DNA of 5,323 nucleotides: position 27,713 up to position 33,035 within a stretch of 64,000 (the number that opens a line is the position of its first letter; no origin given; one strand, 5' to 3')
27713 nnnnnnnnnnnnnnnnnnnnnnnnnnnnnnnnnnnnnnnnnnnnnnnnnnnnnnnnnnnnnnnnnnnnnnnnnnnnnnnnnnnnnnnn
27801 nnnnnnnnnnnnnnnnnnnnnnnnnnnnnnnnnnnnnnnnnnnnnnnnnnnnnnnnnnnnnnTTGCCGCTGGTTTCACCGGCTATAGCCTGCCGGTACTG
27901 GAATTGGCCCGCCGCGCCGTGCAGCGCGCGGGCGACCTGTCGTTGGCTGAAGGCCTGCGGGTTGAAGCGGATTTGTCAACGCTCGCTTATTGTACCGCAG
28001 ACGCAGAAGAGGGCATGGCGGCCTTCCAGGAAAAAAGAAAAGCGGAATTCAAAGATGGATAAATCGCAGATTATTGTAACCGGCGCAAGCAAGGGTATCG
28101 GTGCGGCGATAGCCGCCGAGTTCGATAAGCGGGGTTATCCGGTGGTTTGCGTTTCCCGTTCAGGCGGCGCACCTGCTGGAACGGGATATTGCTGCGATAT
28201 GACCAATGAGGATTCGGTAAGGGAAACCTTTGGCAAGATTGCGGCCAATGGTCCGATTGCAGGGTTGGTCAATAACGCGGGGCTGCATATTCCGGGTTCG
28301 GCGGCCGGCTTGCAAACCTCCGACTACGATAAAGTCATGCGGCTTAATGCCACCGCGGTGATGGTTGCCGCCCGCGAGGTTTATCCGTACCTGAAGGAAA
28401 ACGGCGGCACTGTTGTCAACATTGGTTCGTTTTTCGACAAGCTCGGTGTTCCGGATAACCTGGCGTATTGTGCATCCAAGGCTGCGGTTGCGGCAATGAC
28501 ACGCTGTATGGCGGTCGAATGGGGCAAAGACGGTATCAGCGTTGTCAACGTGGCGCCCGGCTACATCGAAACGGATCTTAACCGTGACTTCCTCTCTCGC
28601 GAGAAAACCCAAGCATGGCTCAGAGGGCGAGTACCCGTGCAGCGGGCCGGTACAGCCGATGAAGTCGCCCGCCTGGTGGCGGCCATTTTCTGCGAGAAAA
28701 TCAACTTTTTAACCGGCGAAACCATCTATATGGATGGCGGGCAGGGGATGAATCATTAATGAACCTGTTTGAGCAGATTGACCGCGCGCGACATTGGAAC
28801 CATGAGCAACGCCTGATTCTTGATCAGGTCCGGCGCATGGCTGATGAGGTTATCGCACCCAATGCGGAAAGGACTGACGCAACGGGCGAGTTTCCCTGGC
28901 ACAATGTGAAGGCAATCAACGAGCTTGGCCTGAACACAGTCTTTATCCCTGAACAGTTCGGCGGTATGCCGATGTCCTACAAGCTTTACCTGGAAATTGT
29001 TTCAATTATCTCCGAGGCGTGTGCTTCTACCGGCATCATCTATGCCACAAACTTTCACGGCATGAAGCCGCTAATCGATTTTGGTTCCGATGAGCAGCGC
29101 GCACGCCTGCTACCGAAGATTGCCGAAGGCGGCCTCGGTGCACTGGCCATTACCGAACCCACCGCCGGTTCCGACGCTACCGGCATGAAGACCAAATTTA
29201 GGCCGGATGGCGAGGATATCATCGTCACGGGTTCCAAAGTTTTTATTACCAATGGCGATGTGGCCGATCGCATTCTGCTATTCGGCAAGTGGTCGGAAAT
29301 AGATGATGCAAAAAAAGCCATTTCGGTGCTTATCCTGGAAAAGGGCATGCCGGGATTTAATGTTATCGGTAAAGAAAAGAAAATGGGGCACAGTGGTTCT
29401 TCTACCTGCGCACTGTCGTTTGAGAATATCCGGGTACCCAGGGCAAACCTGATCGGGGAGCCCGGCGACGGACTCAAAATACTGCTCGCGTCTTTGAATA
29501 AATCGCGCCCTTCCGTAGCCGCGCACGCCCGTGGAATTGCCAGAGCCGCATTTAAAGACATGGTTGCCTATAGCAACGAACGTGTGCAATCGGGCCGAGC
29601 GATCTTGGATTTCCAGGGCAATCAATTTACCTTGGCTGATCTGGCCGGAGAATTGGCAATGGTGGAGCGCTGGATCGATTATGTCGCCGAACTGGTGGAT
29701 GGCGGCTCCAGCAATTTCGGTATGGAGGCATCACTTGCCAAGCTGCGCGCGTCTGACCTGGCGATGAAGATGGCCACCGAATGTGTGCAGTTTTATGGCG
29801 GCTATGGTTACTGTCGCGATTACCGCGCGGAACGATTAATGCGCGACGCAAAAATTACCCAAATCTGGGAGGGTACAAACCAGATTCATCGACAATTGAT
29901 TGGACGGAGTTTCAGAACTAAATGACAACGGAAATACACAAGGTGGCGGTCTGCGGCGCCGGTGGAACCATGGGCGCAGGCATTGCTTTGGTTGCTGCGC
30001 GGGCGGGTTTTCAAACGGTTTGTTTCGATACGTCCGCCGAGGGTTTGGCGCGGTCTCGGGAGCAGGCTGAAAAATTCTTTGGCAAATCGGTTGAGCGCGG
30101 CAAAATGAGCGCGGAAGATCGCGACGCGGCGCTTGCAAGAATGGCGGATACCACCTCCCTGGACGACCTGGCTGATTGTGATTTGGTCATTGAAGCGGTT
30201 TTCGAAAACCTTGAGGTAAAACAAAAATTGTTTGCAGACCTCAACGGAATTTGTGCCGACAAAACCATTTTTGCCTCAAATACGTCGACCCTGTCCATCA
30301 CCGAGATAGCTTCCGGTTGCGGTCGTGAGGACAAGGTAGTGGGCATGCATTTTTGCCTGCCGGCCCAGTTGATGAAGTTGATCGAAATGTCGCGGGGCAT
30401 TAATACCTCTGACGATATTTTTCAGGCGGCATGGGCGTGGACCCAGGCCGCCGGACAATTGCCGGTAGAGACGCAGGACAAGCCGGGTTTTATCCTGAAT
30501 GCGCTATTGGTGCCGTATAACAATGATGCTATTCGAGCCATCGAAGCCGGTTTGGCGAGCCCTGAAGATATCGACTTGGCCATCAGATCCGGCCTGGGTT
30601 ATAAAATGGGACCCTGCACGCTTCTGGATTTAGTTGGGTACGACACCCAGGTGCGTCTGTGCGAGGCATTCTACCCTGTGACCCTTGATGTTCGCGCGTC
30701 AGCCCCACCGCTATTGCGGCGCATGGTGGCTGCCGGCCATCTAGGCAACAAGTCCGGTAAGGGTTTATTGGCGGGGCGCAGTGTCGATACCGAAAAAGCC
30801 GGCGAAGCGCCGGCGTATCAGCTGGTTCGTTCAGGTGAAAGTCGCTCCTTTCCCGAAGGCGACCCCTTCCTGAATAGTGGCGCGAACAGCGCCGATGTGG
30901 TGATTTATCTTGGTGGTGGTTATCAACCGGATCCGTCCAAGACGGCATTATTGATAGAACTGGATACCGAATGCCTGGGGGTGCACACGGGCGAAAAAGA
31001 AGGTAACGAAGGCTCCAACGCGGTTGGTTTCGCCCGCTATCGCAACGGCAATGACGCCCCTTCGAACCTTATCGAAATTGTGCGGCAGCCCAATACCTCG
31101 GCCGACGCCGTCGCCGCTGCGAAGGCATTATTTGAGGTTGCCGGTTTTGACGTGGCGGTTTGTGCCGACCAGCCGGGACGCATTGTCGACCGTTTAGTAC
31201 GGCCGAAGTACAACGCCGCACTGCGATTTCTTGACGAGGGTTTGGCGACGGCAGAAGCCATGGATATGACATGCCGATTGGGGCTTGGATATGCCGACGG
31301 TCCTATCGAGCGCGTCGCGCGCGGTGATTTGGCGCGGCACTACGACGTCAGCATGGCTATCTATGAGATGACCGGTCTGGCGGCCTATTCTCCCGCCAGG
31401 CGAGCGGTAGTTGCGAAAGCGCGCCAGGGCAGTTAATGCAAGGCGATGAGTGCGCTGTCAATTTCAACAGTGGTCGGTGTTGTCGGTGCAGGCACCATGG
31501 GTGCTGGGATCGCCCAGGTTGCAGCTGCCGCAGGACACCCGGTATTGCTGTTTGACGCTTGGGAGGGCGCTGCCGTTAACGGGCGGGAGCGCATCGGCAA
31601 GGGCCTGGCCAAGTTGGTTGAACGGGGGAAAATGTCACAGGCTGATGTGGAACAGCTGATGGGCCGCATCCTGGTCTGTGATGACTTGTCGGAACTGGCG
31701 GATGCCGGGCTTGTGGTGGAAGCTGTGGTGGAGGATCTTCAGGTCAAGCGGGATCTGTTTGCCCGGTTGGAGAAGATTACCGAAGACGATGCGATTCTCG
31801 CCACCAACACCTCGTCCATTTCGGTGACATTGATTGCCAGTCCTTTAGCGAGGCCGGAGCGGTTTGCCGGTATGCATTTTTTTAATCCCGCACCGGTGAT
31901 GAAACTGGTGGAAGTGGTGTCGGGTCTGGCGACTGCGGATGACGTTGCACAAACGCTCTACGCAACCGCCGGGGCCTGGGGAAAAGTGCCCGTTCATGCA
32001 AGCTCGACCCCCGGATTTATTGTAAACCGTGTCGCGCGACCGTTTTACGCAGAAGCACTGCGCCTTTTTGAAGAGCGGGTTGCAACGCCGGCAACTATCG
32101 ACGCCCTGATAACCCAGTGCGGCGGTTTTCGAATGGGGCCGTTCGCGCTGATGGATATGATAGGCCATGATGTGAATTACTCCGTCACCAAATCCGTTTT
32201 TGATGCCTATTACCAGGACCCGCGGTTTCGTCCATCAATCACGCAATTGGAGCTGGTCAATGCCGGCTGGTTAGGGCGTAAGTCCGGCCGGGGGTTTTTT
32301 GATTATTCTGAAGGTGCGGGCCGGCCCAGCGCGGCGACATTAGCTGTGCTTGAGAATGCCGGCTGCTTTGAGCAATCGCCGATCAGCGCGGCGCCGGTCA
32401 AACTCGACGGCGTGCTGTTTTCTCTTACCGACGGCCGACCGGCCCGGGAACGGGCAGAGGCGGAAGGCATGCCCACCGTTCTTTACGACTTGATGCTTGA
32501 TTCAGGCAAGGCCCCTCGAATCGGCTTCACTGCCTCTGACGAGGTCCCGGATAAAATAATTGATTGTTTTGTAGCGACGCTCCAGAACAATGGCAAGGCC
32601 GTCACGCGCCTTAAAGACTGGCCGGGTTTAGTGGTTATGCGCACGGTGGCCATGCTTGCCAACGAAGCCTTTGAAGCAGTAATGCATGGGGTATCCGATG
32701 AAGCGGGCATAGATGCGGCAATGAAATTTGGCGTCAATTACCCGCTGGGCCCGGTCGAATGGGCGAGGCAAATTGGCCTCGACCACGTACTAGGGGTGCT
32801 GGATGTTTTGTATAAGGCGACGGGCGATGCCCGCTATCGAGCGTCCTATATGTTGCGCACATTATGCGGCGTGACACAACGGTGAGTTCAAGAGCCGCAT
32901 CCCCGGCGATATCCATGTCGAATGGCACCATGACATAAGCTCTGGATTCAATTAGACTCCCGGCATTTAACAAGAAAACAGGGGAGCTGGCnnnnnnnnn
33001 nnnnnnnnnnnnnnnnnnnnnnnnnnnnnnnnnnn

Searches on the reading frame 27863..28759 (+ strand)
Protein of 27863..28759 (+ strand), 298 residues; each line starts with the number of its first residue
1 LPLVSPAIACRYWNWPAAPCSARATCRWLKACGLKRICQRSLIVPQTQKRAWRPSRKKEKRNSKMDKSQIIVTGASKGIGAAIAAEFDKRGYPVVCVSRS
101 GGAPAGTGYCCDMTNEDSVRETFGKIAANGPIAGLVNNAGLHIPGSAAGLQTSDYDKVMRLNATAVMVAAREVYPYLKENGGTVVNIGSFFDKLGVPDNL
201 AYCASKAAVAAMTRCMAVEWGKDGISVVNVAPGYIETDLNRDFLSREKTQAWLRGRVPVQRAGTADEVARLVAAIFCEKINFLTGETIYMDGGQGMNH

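Call 6: search_protein_families(library=pfam, proteins=[window:27863-28759:+])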
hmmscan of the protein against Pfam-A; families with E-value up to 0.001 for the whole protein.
window:27863-28759:+ (298 aa): 4 families
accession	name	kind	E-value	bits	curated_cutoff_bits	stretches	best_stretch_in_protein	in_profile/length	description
PF13561.12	adh_short_C2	-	9.2e-47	160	27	1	74-293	1-234/236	Enoyl-(Acyl carrier protein) reductase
PF00106.31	adh_short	-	4.4e-42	144.2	26.6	1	70-244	3-191/195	short chain dehydrogenase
PF08659.16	KR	-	1.6e-05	25.3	22.6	1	109-216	58-163/180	KR domain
PF01370.27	Epimerase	-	0.00012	22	20.9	1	70-125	1-62/240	NAD dependent epimerase/dehydratase family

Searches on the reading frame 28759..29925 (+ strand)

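Call 6: search_protein_families(library=pfam, proteins=[window:28759-29925:+])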
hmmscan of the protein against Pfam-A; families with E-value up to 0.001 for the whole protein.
window:28759-29925:+ (388 aa): 5 families
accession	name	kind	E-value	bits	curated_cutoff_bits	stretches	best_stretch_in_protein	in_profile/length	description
PF00441.29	Acyl-CoA_dh_1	-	9.8e-40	136.6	22.4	1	236-384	1-148/150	Acyl-CoA dehydrogenase, C-terminal domain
PF02771.21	Acyl-CoA_dh_N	-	3.9e-26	92.1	22.9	1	15-124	2-112/113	Acyl-CoA dehydrogenase, N-terminal domain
PF02770.24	Acyl-CoA_dh_M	-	1.5e-20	73.6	33.3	1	128-223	1-96/97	Acyl-CoA dehydrogenase, middle domain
PF08028.16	Acyl-CoA_dh_2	-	7.9e-17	62.2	22.7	1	253-374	3-133/134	Acyl-CoA dehydrogenase, C-terminal domain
PF22924.1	ACOX_C_alpha1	-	0.00051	20.3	27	0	322-383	105-166/169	Acyl-CoA oxidase, C-alpha1 domain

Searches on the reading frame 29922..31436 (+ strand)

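Call 6: search_protein_families(library=pfam, proteins=[window:29922-31436:+])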
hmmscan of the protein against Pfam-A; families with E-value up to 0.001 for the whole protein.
window:29922-31436:+ (504 aa): 2 families
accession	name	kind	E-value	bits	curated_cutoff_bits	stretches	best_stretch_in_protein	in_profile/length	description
PF02737.24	3HCDH_N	-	3.2e-60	203.6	22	1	7-186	1-179/180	3-hydroxyacyl-CoA dehydrogenase, NAD binding domain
PF00725.27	3HCDH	-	1.7e-34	118.7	22.1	2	189-282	1-94/97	3-hydroxyacyl-CoA dehydrogenase, C-terminal domain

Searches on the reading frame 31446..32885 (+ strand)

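Call 6: search_protein_families(library=pfam, proteins=[window:31446-32885:+])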
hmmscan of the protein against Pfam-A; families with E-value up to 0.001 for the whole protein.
window:31446-32885:+ (479 aa): 3 families
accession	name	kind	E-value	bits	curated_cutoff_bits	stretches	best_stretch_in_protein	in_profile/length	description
PF02737.24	3HCDH_N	-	5.6e-63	212.5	22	1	10-185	2-177/180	3-hydroxyacyl-CoA dehydrogenase, NAD binding domain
PF00725.27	3HCDH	-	9.2e-49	164.4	22.1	2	190-287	1-97/97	3-hydroxyacyl-CoA dehydrogenase, C-terminal domain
PF18321.7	3HCDH_RFF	-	1.1e-14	55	23.6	1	327-393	3-69/69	3-hydroxybutyryl-CoA dehydrogenase reduced Rossmann-fold domain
